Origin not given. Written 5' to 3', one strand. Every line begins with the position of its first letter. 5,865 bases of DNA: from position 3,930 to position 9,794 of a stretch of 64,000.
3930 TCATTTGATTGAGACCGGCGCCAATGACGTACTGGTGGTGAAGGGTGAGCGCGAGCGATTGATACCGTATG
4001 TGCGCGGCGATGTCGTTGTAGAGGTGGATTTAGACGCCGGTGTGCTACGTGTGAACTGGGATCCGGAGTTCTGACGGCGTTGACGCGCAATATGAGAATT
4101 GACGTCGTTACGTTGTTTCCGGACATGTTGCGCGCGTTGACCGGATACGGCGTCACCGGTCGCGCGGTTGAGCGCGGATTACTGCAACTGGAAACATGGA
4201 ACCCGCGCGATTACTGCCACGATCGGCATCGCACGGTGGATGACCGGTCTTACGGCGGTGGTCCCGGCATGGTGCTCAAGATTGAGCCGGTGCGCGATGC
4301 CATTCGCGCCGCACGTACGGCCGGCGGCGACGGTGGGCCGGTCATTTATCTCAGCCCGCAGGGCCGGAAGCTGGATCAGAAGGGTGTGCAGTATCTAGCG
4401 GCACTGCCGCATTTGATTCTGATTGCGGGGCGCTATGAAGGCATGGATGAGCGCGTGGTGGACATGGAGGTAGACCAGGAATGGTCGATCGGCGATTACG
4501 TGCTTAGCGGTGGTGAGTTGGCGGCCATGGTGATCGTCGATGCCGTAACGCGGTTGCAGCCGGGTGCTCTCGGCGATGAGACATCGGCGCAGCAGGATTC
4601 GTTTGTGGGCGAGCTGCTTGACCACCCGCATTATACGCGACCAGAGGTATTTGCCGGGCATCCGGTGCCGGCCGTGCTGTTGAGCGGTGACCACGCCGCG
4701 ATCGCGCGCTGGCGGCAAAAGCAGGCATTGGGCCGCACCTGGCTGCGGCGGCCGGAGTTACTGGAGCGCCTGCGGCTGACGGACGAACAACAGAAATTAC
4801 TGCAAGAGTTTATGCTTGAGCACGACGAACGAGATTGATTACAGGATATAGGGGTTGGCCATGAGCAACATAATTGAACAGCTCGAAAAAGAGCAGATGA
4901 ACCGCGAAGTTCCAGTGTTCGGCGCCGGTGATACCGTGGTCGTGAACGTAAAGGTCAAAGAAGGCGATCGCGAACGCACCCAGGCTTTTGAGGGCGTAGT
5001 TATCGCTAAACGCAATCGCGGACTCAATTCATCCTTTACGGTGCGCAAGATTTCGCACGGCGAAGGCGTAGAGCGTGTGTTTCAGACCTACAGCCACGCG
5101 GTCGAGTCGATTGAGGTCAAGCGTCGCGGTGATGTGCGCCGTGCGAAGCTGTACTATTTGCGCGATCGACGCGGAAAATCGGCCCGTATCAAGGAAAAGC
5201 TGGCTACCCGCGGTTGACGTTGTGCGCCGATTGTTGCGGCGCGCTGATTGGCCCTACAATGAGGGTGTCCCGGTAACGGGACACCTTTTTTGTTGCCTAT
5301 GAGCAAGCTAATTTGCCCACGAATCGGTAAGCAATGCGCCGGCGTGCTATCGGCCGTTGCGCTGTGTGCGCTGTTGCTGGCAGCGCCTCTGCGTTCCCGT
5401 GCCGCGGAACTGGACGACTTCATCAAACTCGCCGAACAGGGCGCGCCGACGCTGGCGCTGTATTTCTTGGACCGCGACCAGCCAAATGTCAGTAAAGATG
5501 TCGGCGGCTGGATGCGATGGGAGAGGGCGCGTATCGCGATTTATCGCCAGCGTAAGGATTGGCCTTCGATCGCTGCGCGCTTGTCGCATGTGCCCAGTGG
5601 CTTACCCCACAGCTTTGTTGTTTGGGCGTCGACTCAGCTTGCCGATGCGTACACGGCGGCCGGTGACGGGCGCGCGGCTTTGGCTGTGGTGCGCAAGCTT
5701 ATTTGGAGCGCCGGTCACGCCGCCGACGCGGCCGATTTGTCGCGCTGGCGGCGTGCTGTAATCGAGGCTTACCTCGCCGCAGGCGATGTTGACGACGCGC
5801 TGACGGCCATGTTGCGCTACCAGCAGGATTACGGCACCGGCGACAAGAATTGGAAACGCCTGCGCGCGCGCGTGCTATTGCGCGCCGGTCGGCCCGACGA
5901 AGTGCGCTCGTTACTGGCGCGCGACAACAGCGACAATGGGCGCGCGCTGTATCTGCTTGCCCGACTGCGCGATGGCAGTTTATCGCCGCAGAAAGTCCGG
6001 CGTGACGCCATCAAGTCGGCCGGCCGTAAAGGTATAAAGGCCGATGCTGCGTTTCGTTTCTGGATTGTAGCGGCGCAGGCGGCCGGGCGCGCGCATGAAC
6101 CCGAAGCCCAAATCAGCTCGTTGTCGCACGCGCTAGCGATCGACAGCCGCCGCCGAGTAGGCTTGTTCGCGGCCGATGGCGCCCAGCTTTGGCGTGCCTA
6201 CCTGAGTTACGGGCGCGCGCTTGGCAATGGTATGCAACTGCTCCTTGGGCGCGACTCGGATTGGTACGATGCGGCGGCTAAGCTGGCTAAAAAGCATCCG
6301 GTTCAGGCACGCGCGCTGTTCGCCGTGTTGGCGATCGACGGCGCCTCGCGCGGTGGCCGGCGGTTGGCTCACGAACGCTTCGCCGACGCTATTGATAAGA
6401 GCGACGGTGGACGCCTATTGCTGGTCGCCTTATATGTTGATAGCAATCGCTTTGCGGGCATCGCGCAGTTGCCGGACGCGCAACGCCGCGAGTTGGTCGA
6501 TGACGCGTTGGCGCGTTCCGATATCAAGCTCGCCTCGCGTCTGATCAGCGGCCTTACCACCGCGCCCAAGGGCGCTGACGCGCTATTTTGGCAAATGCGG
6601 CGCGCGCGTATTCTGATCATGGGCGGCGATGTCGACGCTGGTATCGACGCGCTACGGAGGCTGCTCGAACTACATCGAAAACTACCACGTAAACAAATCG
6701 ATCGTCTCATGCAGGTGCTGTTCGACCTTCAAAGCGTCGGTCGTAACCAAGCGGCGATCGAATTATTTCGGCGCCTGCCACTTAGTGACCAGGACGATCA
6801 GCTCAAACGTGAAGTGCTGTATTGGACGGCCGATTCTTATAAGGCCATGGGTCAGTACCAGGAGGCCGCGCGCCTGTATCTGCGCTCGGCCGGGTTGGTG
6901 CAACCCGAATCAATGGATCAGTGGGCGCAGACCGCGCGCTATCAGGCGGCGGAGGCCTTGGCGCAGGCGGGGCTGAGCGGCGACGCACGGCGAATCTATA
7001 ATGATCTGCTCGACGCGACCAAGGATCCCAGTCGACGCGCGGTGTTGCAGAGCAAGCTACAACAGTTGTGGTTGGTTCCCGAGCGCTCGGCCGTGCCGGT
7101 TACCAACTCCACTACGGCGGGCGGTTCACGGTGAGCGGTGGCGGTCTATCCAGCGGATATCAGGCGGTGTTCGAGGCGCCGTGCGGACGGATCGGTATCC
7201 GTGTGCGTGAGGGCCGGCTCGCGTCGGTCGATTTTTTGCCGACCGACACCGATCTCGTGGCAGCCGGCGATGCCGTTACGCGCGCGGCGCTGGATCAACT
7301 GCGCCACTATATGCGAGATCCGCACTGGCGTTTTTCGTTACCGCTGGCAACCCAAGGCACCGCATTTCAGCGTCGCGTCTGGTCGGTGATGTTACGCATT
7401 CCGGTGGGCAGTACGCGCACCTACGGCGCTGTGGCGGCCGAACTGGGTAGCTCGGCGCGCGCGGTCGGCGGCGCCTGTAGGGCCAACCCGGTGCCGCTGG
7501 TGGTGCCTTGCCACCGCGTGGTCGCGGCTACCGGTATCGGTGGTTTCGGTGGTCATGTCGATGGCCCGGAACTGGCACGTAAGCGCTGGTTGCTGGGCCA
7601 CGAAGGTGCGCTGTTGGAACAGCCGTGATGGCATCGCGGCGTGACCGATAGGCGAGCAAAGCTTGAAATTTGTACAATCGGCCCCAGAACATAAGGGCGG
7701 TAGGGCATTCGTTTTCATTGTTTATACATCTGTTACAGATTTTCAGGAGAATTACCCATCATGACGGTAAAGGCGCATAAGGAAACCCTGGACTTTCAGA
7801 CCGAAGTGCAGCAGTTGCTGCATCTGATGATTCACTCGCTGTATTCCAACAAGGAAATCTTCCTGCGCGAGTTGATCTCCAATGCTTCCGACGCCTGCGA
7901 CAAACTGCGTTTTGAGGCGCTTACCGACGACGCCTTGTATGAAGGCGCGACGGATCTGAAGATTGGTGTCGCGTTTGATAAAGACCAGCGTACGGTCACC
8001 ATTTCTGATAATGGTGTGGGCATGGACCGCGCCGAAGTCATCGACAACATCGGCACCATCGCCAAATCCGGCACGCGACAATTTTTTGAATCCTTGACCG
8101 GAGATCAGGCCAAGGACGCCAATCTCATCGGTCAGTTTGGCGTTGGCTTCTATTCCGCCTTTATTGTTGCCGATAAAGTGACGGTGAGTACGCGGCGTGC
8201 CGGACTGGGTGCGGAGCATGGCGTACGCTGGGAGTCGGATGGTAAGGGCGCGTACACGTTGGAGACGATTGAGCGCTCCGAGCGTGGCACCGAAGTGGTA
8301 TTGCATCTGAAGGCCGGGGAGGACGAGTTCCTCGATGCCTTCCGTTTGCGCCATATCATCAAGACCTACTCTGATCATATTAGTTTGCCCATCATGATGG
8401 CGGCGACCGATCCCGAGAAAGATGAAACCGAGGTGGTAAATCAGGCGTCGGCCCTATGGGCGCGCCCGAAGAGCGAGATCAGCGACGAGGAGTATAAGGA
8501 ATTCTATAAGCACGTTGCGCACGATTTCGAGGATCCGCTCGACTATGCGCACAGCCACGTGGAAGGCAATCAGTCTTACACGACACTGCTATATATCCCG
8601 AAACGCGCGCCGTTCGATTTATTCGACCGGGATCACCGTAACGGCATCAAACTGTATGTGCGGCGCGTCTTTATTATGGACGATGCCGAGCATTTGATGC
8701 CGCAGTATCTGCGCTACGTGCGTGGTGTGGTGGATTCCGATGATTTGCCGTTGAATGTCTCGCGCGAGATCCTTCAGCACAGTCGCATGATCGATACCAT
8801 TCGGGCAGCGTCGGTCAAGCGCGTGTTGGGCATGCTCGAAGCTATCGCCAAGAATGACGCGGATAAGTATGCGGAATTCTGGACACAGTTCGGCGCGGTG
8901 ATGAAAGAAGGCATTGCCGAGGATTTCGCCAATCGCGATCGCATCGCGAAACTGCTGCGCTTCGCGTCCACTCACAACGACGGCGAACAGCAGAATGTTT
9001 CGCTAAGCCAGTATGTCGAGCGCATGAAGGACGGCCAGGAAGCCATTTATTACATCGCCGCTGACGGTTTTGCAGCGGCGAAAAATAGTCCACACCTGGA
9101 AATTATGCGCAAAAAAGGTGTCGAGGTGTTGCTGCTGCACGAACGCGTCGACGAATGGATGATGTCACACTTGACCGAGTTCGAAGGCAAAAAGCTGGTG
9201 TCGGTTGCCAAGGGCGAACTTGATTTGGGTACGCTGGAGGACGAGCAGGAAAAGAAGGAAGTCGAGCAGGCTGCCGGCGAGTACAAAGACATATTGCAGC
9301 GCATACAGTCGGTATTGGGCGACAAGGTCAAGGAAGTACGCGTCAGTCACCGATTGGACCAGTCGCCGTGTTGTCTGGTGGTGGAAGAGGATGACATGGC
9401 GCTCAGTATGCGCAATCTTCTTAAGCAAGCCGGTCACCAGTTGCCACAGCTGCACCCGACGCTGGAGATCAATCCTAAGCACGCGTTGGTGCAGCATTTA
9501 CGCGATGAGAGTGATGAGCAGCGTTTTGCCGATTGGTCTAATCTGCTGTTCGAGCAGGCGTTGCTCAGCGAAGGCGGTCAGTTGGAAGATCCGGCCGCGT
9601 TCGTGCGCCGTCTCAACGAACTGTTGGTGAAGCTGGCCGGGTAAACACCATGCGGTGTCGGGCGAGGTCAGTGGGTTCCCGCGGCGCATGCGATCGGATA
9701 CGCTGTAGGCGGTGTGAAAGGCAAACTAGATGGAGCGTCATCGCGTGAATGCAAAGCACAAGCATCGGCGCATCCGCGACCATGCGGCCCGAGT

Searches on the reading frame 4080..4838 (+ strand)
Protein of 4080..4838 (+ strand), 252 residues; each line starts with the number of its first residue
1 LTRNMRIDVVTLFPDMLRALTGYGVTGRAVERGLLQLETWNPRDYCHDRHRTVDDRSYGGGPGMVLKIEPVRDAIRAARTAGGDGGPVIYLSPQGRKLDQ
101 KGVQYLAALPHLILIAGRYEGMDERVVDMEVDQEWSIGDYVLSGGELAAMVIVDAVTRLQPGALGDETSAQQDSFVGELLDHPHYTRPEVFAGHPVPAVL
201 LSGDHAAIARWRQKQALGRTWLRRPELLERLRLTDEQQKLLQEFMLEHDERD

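Call 41: search_protein_families(library=pfam, proteins=[window:4080-4838:+], max_evalue=0.00001)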
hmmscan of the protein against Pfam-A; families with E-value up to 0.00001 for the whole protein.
window:4080-4838:+ (252 aa): 1 family
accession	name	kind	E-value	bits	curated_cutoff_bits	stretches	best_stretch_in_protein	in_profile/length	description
PF01746.26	tRNA_m1G_MT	-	8.6e-62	208.8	27.3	1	27-225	2-195/195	tRNA (Guanine-1)-methyltransferase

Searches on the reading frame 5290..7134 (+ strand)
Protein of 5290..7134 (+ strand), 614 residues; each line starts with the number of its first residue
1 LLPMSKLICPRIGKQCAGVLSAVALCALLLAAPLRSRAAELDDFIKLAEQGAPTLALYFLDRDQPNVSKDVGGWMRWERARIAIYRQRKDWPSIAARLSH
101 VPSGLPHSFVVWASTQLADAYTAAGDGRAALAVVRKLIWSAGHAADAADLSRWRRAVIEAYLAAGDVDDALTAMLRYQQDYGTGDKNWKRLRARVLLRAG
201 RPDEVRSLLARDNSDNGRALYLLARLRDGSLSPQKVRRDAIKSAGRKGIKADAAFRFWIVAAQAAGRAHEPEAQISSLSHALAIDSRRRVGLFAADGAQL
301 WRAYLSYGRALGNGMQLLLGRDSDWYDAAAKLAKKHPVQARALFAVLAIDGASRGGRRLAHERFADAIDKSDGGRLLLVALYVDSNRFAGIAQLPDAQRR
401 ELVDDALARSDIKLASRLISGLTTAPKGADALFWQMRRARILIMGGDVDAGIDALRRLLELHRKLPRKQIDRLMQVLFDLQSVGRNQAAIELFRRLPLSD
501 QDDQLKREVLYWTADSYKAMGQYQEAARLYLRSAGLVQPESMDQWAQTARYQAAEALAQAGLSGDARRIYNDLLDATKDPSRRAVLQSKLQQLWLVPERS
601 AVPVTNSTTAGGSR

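Call 41: search_protein_families(library=pfam, proteins=[window:5290-7134:+], max_evalue=0.00001)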
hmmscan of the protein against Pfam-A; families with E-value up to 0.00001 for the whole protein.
window:5290-7134:+ (614 aa): 1 family
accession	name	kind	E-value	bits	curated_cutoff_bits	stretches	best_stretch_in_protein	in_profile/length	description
PF13428.12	TPR_14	-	3.5e-07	30.7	23.5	0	549-584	3-36/44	Tetratricopeptide repeat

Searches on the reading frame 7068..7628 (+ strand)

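Call 41: search_protein_families(library=pfam, proteins=[window:7068-7628:+], max_evalue=0.00001)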
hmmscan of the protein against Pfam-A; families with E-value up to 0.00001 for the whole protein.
window:7068-7628:+ (186 aa): 1 family
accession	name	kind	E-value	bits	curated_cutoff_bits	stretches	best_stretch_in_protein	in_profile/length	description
PF01035.26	DNA_binding_1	-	8e-29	99.8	27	1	99-181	1-81/81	6-O-methylguanine DNA methyltransferase, DNA binding domain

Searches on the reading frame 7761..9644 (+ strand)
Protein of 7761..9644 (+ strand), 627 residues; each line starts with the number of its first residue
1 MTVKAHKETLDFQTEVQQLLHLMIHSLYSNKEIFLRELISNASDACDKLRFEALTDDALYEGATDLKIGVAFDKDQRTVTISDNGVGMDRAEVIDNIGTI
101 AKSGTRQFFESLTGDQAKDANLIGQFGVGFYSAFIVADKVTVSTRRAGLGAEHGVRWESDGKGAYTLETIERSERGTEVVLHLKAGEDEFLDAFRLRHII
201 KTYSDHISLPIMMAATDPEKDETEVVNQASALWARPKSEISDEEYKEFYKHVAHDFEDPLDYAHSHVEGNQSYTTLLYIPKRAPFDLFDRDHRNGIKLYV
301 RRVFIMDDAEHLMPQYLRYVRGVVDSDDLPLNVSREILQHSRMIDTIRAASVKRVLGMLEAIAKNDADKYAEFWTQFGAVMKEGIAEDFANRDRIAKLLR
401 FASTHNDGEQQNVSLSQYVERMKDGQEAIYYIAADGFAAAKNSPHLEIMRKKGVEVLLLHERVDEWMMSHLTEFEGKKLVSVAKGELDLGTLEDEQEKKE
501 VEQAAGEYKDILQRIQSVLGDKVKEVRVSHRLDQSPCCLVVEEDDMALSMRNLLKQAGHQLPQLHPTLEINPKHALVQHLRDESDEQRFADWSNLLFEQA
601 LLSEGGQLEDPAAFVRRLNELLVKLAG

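Call 41: search_protein_families(library=pfam, proteins=[window:7761-9644:+], max_evalue=0.00001)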
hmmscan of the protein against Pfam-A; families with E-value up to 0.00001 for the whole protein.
window:7761-9644:+ (627 aa): 3 families
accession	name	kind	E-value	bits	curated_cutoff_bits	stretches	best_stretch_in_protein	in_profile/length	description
PF00183.23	HSP90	-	1.2e-137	460.5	24.4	1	220-623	76-487/518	Hsp90 protein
PF13589.12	HATPase_c_3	-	5.2e-10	39.9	25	1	36-157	8-105/137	Histidine kinase-, DNA gyrase B-, and HSP90-like ATPase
PF02518.31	HATPase_c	-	2.1e-06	28.6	26.4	1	32-185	3-109/111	Histidine kinase-, DNA gyrase B-, and HSP90-like ATPase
